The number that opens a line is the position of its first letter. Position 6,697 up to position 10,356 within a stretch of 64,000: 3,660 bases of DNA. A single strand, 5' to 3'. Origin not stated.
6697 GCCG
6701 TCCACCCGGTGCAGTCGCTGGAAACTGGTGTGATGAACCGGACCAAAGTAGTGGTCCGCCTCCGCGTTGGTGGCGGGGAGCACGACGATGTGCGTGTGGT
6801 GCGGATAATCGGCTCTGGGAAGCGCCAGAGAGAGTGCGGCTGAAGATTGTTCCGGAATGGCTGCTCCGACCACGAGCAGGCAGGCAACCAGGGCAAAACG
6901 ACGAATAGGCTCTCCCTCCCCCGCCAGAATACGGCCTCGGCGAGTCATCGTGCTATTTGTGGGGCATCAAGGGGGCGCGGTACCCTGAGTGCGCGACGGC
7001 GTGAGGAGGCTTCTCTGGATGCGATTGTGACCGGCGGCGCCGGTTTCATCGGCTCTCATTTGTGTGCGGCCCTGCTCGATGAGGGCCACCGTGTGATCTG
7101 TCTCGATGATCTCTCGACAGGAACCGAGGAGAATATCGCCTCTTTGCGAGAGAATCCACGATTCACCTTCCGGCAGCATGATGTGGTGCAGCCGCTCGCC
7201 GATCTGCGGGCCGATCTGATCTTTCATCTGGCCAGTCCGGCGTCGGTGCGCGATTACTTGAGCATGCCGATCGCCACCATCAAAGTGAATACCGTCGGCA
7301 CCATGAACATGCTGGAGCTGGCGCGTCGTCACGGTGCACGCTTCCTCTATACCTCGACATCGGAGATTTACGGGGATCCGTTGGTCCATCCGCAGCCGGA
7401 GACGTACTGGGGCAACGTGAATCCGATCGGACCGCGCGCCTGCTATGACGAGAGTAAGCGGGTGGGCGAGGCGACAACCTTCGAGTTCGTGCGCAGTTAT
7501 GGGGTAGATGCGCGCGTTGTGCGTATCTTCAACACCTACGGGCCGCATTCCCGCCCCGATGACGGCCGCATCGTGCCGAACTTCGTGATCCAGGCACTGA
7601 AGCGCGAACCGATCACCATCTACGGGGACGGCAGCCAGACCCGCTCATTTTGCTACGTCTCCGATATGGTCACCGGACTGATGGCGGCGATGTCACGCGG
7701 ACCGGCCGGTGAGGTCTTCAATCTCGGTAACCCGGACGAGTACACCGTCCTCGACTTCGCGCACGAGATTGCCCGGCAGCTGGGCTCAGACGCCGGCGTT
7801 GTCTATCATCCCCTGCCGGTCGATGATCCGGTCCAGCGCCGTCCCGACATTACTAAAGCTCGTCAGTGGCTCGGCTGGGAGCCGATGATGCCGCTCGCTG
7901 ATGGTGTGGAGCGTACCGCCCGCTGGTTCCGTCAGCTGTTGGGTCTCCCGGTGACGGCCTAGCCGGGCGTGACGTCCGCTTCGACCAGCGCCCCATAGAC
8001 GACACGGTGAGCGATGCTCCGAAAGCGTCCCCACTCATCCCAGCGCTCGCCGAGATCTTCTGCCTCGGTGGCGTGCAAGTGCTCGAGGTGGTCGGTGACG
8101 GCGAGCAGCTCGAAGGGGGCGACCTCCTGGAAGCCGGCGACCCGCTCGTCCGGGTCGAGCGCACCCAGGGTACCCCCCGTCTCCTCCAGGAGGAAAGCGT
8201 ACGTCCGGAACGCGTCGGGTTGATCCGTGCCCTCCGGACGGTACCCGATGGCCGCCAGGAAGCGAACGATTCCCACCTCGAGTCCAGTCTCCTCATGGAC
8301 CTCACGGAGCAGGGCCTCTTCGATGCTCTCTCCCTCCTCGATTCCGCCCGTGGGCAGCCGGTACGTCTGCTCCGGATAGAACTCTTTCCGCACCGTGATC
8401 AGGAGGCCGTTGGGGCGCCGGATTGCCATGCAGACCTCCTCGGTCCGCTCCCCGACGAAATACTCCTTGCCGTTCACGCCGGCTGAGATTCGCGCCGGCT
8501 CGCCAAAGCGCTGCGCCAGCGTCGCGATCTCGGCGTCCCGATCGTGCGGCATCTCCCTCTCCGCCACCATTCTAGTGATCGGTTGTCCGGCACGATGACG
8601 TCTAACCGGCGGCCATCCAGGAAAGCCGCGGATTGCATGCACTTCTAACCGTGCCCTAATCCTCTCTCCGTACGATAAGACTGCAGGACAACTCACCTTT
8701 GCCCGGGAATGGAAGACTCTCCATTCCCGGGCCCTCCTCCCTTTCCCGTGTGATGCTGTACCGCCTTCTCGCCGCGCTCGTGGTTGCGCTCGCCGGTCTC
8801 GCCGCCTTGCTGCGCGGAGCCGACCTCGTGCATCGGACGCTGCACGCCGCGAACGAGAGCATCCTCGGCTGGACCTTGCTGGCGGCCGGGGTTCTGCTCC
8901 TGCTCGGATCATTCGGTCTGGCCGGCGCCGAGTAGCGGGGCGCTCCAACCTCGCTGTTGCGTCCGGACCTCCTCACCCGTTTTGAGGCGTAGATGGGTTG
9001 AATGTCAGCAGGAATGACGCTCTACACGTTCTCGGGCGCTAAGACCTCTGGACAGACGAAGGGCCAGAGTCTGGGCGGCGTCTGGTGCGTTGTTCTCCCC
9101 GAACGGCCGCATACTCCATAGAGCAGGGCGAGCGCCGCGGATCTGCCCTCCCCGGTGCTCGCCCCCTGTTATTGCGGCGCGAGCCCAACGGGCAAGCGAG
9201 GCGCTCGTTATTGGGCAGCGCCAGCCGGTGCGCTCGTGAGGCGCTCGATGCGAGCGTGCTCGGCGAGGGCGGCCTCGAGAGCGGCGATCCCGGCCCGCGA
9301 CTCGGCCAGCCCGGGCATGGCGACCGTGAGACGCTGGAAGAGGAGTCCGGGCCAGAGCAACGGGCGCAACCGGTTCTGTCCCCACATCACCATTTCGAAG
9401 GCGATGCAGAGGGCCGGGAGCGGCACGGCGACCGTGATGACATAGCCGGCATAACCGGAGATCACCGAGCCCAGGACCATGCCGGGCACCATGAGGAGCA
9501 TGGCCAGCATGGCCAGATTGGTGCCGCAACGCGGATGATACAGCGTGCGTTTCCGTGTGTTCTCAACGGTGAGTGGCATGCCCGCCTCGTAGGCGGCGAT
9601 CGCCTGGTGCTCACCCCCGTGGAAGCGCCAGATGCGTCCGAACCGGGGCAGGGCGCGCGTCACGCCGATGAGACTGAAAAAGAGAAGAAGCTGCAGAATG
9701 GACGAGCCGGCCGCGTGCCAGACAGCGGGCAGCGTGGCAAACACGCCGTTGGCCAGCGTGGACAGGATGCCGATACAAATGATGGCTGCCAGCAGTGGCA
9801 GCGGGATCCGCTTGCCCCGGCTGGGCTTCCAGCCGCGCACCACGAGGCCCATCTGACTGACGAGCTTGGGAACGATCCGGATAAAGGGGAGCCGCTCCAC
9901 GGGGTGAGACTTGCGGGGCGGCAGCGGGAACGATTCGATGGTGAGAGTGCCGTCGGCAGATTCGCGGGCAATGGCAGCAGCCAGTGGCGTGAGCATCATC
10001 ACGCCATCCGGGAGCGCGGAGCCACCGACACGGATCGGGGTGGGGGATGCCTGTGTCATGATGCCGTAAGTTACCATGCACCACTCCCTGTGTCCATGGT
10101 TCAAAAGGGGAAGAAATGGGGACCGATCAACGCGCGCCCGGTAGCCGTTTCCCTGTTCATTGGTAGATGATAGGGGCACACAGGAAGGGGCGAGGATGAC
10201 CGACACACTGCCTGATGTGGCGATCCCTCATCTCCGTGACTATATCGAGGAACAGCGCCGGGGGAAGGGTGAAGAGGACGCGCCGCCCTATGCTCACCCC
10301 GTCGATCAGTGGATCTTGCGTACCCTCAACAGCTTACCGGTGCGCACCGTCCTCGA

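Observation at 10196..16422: Three dynamin-like GTPases clustered with a soluble M48 metalloprotease: candidate membrane-remodelling or defence module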

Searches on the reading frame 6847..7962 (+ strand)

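Call 4: search_protein_families(library=pfam, proteins=[window:6847-7962:+], max_evalue=0.01)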
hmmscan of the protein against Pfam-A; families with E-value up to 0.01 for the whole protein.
window:6847-7962:+ (371 aa): 7 families
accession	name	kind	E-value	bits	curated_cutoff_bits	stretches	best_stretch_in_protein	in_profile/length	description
PF01370.27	Epimerase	-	4.6e-58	196.9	20.9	1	60-294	2-240/240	NAD dependent epimerase/dehydratase family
PF16363.11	GDP_Man_Dehyd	-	4e-53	181.4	27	1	60-357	1-332/332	GDP-mannose 4,6 dehydratase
PF04321.23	RmlD_sub_bind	-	1e-15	58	27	1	60-320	4-236/287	RmlD substrate binding domain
PF01073.25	3Beta_HSD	-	2.2e-12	47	22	1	60-275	1-222/280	3-beta hydroxysteroid dehydrogenase/isomerase family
PF02719.21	Polysacc_synt_2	-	1.5e-11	44.5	20.2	2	60-171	2-128/293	Polysaccharide biosynthesis protein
PF07993.18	NAD_binding_4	-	5e-10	39.4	20.1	1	121-241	88-215/258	Male sterility protein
PF00106.31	adh_short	-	7.4e-05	22.8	26.6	1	59-114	3-59/195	short chain dehydrogenase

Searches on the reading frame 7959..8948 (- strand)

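Call 4: search_protein_families(library=pfam, proteins=[window:7959-8948:-], max_evalue=0.01)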
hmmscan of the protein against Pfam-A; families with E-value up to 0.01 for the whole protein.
window:7959-8948:- (329 aa): 1 family
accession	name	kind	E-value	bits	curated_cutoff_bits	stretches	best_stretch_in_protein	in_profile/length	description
PF00293.34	NUDIX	-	6.4e-17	62.3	21.1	1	171-281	5-118/134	NUDIX domain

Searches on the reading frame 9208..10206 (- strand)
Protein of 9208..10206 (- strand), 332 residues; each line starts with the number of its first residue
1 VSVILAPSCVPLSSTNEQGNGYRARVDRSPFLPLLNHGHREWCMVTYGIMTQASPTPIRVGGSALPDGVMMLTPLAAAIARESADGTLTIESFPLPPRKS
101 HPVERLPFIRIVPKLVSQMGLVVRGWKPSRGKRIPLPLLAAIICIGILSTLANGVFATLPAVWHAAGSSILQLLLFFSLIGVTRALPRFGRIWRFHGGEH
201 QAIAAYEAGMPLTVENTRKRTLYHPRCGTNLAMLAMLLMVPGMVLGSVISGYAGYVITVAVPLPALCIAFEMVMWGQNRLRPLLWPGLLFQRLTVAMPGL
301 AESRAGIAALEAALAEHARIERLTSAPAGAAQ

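Call 4: search_protein_families(library=pfam, proteins=[window:9208-10206:-], max_evalue=0.01)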
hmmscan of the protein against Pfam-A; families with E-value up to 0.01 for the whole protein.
window:9208-10206:- (332 aa): 2 families
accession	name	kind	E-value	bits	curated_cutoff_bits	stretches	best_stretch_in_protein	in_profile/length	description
PF07136.16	DUF1385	-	6.3e-28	98.1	22.1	1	139-315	47-226/227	Protein of unknown function (DUF1385)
PF19928.4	DUF6391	-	0.0085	16.7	33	0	223-277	66-117/134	Domain of unknown function (DUF6391)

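Call 49: search_protein_families(library=padloc, proteins=[window:9208-10077:-], max_evalue=0.001)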
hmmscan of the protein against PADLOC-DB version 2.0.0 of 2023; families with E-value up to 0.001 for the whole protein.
window:9208-10077:- (289 aa): 0 families
